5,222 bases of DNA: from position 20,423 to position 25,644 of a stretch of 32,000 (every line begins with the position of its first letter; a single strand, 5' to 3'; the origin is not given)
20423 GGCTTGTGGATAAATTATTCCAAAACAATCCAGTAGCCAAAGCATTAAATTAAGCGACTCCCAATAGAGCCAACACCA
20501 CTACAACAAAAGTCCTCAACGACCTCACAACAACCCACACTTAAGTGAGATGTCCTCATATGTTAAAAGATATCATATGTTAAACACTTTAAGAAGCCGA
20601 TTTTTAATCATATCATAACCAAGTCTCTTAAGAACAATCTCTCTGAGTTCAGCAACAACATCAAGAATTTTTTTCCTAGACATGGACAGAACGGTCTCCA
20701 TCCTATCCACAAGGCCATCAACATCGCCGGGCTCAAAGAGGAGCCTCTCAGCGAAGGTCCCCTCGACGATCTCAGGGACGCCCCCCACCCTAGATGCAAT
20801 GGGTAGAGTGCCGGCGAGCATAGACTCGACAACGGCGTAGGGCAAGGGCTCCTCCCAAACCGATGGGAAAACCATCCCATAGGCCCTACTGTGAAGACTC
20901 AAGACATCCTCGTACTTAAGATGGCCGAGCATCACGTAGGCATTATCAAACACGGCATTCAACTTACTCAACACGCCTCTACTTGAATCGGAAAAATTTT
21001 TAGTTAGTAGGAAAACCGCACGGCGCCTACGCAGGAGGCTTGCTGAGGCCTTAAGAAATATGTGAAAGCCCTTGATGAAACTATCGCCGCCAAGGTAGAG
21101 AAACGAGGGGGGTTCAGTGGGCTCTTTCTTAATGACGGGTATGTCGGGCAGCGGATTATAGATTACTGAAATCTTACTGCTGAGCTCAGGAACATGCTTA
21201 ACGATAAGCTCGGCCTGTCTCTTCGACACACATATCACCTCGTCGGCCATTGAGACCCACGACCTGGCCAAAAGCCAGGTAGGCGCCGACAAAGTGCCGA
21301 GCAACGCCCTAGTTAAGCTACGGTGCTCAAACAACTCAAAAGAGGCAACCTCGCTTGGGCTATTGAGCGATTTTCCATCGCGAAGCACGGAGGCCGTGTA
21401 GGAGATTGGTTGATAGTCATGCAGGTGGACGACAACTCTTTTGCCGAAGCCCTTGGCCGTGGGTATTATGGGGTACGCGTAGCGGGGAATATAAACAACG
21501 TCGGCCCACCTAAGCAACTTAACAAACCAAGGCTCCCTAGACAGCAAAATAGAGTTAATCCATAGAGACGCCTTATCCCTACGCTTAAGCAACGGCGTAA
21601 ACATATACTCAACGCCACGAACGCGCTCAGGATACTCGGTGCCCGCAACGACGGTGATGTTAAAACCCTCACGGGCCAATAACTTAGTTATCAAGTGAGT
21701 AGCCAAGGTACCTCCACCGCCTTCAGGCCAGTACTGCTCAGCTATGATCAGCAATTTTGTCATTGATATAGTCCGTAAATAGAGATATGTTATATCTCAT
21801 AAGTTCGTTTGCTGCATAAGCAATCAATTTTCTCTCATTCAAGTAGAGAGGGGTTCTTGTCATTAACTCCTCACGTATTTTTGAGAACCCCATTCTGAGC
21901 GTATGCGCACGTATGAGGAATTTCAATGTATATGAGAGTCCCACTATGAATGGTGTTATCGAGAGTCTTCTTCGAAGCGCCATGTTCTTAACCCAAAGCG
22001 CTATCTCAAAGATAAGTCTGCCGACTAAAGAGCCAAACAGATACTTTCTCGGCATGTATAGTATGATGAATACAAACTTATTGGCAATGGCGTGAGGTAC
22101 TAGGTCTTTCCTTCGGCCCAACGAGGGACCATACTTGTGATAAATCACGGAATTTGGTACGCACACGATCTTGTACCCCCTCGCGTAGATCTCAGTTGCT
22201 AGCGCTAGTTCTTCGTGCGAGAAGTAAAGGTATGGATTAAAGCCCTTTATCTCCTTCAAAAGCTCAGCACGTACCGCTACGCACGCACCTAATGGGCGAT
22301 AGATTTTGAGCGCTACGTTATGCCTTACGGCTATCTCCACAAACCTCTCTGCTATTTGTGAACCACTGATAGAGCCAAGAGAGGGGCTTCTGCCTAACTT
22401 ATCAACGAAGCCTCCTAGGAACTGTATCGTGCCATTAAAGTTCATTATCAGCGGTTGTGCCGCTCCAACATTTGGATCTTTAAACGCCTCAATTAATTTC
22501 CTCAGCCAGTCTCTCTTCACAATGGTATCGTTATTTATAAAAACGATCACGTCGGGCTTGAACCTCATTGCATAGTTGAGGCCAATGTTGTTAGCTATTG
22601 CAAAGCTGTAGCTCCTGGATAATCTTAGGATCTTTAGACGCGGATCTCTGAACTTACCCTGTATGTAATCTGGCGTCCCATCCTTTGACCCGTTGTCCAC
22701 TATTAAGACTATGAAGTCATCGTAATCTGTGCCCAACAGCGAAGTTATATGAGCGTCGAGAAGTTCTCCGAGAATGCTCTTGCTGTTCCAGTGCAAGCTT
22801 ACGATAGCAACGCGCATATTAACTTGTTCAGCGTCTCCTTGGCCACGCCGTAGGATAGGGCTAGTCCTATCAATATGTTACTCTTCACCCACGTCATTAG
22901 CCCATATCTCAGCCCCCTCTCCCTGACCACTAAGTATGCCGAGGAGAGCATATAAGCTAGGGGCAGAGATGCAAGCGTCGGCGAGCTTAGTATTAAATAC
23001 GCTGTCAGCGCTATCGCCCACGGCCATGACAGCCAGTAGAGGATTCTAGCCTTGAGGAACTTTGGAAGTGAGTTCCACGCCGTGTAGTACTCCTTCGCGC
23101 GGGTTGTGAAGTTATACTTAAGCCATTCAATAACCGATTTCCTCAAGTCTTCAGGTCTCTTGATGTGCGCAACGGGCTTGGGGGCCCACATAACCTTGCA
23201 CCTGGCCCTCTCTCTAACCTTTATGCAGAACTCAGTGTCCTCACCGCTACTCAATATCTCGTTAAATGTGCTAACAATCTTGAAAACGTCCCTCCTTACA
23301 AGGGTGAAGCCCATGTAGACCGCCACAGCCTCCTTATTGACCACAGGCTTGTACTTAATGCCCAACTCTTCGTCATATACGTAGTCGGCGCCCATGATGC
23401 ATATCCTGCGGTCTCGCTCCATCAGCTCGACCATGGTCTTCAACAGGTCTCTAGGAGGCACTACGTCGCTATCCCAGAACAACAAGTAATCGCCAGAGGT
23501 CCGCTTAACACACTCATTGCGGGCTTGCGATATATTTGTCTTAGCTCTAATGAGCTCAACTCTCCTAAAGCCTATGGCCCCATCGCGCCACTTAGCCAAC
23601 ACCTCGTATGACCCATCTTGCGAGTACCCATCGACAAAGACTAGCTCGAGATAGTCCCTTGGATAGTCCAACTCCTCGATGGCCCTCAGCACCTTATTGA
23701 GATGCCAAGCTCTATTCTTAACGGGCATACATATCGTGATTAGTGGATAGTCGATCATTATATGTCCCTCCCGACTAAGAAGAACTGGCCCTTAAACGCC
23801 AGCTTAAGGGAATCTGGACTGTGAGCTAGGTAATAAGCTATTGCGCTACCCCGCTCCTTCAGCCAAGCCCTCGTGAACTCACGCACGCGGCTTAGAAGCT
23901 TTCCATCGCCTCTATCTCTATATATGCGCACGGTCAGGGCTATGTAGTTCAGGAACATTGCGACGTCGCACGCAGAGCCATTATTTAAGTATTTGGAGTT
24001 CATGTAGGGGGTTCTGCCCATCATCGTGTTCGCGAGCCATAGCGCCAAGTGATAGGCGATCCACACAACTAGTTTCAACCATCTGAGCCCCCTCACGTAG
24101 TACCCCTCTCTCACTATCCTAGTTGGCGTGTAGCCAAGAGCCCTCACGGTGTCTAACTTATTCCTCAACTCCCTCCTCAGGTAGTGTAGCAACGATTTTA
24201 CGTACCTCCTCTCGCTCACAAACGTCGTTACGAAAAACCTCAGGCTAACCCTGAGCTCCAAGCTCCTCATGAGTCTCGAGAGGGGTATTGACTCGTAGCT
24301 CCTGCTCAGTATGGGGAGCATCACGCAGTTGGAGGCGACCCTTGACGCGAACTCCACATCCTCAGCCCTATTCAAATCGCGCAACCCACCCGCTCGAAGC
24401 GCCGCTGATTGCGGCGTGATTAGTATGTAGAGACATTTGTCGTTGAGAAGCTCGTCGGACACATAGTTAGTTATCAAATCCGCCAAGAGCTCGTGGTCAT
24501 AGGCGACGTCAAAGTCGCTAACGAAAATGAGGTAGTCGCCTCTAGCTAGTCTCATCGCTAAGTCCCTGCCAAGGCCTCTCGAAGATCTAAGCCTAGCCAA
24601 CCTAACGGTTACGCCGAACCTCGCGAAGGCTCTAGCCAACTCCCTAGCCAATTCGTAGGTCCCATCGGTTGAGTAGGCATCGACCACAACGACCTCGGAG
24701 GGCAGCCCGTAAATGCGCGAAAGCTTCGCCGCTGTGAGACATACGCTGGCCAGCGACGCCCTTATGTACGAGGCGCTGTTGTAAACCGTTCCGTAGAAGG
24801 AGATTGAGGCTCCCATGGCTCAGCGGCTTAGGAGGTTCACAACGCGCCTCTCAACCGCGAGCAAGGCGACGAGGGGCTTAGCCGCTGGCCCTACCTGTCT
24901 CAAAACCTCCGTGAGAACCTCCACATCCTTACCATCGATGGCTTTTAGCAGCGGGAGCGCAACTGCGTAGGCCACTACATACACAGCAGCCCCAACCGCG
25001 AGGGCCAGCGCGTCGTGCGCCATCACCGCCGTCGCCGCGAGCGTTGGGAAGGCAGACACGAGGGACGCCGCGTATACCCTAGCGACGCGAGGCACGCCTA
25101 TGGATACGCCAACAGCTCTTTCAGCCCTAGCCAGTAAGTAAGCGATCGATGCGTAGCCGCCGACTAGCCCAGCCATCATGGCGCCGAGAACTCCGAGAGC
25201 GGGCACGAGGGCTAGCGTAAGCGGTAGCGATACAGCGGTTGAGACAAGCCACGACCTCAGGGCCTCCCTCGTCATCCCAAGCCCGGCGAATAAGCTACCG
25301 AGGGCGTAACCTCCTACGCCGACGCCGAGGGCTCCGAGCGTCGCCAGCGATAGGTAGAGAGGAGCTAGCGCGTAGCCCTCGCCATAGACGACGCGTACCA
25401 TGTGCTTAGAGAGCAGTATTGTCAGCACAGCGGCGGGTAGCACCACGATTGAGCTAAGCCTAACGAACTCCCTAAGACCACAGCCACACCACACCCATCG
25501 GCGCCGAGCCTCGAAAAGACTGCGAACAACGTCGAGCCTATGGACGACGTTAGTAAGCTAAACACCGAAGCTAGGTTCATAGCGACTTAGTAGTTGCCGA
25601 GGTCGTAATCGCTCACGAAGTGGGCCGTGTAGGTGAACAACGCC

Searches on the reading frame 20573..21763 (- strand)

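Call 14: search_protein_families(library=pfam, proteins=[window:20573-21763:-], max_evalue=0.001)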
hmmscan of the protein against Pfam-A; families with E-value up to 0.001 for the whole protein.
window:20573-21763:- (396 aa): 4 families
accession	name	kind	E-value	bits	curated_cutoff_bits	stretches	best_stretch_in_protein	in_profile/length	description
PF00534.26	Glycos_transf_1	-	1e-16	61.4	26.4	1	211-362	8-159/172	Glycosyl transferases group 1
PF13692.12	Glyco_trans_1_4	-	9.7e-15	55.5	27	1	219-360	2-141/142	Glycosyl transferases group 1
PF13439.12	Glyco_transf_4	-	2.5e-10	41.1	28.5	1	16-204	2-165/170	Glycosyltransferase Family 4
PF13579.12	Glyco_trans_4_4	-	2.5e-05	25.1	29.7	1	16-203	1-157/158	Glycosyl transferase 4-like domain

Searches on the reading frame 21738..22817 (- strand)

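Call 14: search_protein_families(library=pfam, proteins=[window:21738-22817:-], max_evalue=0.001)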
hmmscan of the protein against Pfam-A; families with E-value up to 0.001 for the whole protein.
window:21738-22817:- (359 aa): 4 families
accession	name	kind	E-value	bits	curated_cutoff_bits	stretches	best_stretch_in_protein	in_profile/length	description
PF00535.33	Glycos_transf_2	-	1.6e-17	64.4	23.3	1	19-129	12-120/168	Glycosyl transferase family 2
PF13641.12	Glyco_tranf_2_3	-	1.7e-11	45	27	1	10-233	10-217/230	Glycosyltransferase like family 2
PF13632.12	Glyco_trans_2_3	-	2.1e-07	31.4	27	1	90-284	1-162/198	Glycosyl transferase family group 2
PF13506.12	Glyco_transf_21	-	2.2e-05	24.4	21.7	1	83-224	27-151/174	Glycosyl transferase family 21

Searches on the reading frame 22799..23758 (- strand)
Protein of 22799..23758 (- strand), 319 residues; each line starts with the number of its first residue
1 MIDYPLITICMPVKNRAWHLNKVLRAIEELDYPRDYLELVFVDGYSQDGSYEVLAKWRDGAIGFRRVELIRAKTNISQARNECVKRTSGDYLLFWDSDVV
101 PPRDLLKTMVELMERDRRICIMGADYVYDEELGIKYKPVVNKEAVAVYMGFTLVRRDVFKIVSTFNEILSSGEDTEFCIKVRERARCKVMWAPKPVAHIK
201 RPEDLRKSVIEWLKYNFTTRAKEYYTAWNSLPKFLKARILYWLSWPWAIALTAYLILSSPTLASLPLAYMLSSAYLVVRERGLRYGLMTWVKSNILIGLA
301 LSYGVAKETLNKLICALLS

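Call 14: search_protein_families(library=pfam, proteins=[window:22799-23758:-], max_evalue=0.001)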
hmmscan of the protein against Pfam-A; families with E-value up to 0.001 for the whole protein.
window:22799-23758:- (319 aa): 4 families
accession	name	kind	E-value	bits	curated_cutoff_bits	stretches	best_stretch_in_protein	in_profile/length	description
PF00535.33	Glycos_transf_2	-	1.3e-21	77.7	23.3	1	8-136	1-126/168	Glycosyl transferase family 2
PF13632.12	Glyco_trans_2_3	-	2.9e-08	34.2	27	1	94-273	4-194/198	Glycosyl transferase family group 2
PF03452.20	Anp1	-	6.7e-05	22.9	28.8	0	7-49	23-65/263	Anp1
PF10111.15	Glyco_tranf_2_2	-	0.00026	21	27.3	0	9-114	4-107/276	Glycosyltransferase like family 2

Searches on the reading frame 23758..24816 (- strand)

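Call 14: search_protein_families(library=pfam, proteins=[window:23758-24816:-], max_evalue=0.001)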
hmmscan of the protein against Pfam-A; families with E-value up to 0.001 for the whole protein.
window:23758-24816:- (352 aa): 1 family
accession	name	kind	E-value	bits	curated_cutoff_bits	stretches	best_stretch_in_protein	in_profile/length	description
PF00535.33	Glycos_transf_2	-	2.6e-12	47.5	23.3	1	11-118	6-103/168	Glycosyl transferase family 2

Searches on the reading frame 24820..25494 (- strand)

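Call 14: search_protein_families(library=pfam, proteins=[window:24820-25494:-], max_evalue=0.001)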
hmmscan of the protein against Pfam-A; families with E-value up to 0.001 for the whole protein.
window:24820-25494:- (224 aa): 0 families

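Call 16: search_protein_families(library=pfam, proteins=[window:24820-25494:-], max_evalue=0.01)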
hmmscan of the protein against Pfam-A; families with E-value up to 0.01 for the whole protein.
window:24820-25494:- (224 aa): 2 families
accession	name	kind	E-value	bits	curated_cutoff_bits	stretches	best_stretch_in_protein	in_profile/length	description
PF03023.19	MurJ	-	0.0023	17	27.4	1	7-159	277-431/451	Lipid II flippase MurJ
PF13440.11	Polysacc_synt_3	-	0.0026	17.5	23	1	8-41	255-288/293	Polysaccharide biosynthesis protein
